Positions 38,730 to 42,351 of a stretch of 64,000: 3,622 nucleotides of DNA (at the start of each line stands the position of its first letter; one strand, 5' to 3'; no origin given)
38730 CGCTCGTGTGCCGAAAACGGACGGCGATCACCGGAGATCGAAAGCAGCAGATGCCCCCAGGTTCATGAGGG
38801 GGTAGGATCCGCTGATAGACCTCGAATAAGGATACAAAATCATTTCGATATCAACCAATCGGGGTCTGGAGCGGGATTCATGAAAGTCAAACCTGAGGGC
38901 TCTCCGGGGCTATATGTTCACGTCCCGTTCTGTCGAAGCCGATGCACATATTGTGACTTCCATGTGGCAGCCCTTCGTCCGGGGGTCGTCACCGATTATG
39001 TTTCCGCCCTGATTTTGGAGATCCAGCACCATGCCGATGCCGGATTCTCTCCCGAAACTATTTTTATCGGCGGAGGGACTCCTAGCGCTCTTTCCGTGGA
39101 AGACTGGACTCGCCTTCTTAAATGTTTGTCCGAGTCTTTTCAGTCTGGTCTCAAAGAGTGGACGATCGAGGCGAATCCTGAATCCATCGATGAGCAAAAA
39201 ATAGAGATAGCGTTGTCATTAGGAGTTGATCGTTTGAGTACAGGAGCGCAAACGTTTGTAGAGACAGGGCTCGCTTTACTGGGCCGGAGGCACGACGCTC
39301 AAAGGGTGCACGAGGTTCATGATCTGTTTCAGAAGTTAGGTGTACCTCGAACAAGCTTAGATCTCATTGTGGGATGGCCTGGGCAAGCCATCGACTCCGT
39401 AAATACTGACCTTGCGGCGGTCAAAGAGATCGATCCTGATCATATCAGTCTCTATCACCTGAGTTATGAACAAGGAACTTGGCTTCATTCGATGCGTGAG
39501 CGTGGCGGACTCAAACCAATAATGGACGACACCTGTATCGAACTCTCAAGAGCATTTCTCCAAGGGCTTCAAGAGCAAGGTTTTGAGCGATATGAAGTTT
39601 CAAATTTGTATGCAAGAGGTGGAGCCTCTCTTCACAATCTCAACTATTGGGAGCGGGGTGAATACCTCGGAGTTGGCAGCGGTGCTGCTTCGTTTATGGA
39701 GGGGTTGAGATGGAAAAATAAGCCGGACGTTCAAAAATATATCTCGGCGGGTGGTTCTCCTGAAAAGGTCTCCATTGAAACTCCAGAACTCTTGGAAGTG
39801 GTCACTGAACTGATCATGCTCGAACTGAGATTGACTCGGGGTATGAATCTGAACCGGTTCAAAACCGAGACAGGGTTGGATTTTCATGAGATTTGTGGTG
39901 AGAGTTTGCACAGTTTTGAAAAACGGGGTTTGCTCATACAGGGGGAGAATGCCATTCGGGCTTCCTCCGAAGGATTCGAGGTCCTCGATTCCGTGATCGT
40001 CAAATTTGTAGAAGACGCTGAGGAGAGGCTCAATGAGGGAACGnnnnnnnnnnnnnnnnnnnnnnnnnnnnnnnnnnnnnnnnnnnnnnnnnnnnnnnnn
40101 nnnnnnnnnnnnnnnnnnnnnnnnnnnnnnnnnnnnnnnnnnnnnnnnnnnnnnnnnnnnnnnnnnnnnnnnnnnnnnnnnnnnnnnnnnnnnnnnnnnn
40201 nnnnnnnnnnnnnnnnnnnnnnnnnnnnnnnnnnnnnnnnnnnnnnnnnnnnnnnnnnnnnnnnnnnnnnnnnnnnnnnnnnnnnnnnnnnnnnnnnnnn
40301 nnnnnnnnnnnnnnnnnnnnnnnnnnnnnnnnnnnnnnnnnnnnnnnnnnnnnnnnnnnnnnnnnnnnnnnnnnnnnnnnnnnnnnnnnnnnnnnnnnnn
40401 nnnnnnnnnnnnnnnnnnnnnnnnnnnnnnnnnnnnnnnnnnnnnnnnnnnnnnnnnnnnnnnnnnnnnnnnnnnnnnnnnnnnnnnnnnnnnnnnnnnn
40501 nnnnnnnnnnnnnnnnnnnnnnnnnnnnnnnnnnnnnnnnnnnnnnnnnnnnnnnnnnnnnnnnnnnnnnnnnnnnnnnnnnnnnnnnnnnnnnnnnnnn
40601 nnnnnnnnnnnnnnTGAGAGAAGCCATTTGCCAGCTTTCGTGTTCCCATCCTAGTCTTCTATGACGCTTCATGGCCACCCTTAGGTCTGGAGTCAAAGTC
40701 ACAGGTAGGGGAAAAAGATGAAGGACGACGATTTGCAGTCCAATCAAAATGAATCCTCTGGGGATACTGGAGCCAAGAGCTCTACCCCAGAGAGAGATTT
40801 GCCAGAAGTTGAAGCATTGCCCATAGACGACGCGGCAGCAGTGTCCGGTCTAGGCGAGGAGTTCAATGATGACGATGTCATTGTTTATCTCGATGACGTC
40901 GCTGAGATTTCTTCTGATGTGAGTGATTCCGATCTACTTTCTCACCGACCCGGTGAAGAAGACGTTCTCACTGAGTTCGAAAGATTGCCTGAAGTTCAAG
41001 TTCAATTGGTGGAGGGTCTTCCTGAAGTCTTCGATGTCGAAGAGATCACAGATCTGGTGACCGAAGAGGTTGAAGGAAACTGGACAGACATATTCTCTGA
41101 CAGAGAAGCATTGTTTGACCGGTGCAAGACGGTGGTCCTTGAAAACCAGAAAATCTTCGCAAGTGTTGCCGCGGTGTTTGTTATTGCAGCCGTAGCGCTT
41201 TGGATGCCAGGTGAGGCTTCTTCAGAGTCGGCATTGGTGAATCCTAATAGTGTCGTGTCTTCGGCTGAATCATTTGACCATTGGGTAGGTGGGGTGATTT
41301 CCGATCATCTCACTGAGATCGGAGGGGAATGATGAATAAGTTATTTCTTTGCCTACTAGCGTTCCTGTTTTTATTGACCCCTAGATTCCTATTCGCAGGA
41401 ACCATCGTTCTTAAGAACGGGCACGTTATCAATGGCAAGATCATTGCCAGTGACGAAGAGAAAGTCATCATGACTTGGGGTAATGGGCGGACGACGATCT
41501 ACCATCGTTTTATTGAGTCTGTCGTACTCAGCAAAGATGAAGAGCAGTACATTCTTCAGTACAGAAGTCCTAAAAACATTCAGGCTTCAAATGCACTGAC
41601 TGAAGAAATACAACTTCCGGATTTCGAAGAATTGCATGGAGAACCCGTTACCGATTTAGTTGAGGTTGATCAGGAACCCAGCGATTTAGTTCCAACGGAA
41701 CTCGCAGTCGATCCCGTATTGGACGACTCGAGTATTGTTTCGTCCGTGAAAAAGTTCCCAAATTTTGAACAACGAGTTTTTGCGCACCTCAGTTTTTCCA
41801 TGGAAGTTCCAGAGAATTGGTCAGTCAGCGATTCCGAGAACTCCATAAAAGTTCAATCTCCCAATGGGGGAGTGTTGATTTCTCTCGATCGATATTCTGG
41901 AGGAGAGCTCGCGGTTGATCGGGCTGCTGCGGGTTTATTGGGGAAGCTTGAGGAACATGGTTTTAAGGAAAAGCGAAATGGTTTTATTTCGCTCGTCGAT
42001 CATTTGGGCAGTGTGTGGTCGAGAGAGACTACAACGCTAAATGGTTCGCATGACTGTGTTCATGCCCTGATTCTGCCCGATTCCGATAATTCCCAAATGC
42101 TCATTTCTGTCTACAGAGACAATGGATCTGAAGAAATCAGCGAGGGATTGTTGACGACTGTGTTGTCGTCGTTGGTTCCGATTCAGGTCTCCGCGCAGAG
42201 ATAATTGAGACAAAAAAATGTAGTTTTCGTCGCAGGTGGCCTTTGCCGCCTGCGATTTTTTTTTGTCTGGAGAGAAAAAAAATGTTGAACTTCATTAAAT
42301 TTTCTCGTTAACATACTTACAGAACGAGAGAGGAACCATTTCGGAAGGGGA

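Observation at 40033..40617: Stand-alone tandem MshEN-like motif protein with a C-terminal zinc ribbon downstream of hemW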

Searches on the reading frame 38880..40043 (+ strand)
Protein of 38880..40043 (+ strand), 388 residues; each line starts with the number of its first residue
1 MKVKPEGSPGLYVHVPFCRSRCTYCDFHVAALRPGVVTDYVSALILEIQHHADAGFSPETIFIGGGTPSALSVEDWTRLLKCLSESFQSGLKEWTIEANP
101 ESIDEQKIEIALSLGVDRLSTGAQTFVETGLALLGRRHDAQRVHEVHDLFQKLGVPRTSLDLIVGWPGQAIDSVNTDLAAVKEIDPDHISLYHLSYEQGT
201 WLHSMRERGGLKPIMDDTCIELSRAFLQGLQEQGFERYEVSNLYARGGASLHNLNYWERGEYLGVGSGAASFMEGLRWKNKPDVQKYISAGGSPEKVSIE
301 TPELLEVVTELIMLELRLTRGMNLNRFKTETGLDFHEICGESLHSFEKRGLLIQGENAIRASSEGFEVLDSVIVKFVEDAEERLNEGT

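Call 8: search_protein_families(library=ncbifam, proteins=[window:38880-40043:+], max_evalue=0.1)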
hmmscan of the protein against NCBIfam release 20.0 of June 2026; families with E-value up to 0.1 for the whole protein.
window:38880-40043:+ (388 aa): 26 families (the best 25 are shown)
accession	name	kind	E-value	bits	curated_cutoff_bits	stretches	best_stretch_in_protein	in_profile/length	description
TIGR00539.1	hemN_rel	equivalog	4.9e-74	249.6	205.4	1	11-359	3-352/361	radical SAM family heme chaperone HemW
NF005133.0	PRK06582.1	equivalog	1.4e-47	162.6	597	1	10-375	13-387/390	coproporphyrinogen III oxidase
TIGR04107.1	rSAM_HutW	equivalog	5e-47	160.7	400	1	10-365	41-403/419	heme anaerobic degradation radical SAM methyltransferase ChuW/HutW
NF006067.1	PRK08208.1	equivalog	1.1e-46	159.7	380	1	8-379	35-417/427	STM4012 family radical SAM protein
TIGR03994.1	rSAM_HemZ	equivalog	2.1e-44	152.3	321.4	1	10-236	86-316/401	coproporphyrinogen dehydrogenase HemZ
NF004567.0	PRK05904.1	equivalog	5.9e-41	140.8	355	1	11-329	9-315/353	coproporphyrinogen III oxidase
NF006385.0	PRK08629.1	equivalog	1.1e-38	133.2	355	1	11-365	55-402/439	coproporphyrinogen III oxidase family protein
NF006064.0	PRK08207.2-2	equivalog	8.4e-36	123.9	504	1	10-202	146-346/465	coproporphyrinogen III oxidase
NF006060.0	PRK08207.1-3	equivalog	1.7e-31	109.5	653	1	10-203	151-353/477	coproporphyrinogen III oxidase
NF006061.0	PRK08207.1-4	equivalog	4.2e-28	98.4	702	1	11-200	176-374/501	coproporphyrinogen III oxidase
TIGR00538.1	hemN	equivalog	1.2e-27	96.9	324.95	1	10-196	51-242/454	oxygen-independent coproporphyrinogen III oxidase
NF006063.0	PRK08207.2-1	equivalog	3.4e-23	82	1074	1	11-199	195-391/518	coproporphyrinogen III oxidase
NF006059.0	PRK08207.1-1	equivalog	5e-23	81.6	1012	1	11-199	174-371/496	coproporphyrinogen III oxidase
NF006062.0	PRK08207.1-5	equivalog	1.2e-22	80.4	1007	1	11-204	151-353/476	coproporphyrinogen III oxidase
NF006066.0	PRK08207.2-5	equivalog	3.3e-20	72.2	1117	1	10-203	192-393/518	coproporphyrinogen III oxidase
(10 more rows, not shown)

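Call 9: search_protein_families(library=pfam, proteins=[window:38880-40043:+], max_evalue=0.1)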
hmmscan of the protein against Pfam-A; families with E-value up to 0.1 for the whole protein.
window:38880-40043:+ (388 aa): 2 families
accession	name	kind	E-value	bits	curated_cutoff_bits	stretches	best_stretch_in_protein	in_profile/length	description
PF04055.27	Radical_SAM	-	6.1e-22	79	29.5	1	12-174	1-159/166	Radical SAM superfamily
PF06969.22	HemN_C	-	8.9e-12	45.3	24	1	306-366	5-65/67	HemN C-terminal domain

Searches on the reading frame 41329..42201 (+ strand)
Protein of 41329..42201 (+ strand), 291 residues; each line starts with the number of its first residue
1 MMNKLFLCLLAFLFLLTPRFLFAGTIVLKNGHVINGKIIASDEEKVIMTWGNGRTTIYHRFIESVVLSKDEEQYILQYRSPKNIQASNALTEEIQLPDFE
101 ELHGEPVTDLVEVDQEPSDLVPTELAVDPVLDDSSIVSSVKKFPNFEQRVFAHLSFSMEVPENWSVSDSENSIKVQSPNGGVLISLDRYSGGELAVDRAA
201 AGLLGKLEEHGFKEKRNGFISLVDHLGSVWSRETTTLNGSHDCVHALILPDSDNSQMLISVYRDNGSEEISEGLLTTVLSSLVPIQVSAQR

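Call 8: search_protein_families(library=ncbifam, proteins=[window:41329-42201:+], max_evalue=0.1)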
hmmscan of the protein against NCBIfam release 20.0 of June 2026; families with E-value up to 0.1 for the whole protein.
window:41329-42201:+ (291 aa): 5 families
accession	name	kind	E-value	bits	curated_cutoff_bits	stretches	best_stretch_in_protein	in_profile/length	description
NF047433.1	Lepto_7_Nterm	domain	2.1e-11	43.4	43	1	9-58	1-51/63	LA_0442/LA_0875 N-terminal domain-containing protein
NF041881.1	PTPDL_fam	equivalog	3e-05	23.3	200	1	13-54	2-43/339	PTPDL family protein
NF047503.1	LB_137_fam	subfamily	4.6e-05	22.8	200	1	12-80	2-70/288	LB_137 family protein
NF047624.1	LIC_13076_fam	equivalog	0.0025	17.7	110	1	25-62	168-199/214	LIC_13076 family protein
NF047432.1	LA_3334_fam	equivalog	0.063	12.8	200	1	21-77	2-58/280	LA_3334 family protein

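Call 9: search_protein_families(library=pfam, proteins=[window:41329-42201:+], max_evalue=0.1)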
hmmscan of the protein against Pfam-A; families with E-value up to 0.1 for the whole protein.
window:41329-42201:+ (291 aa): 0 families
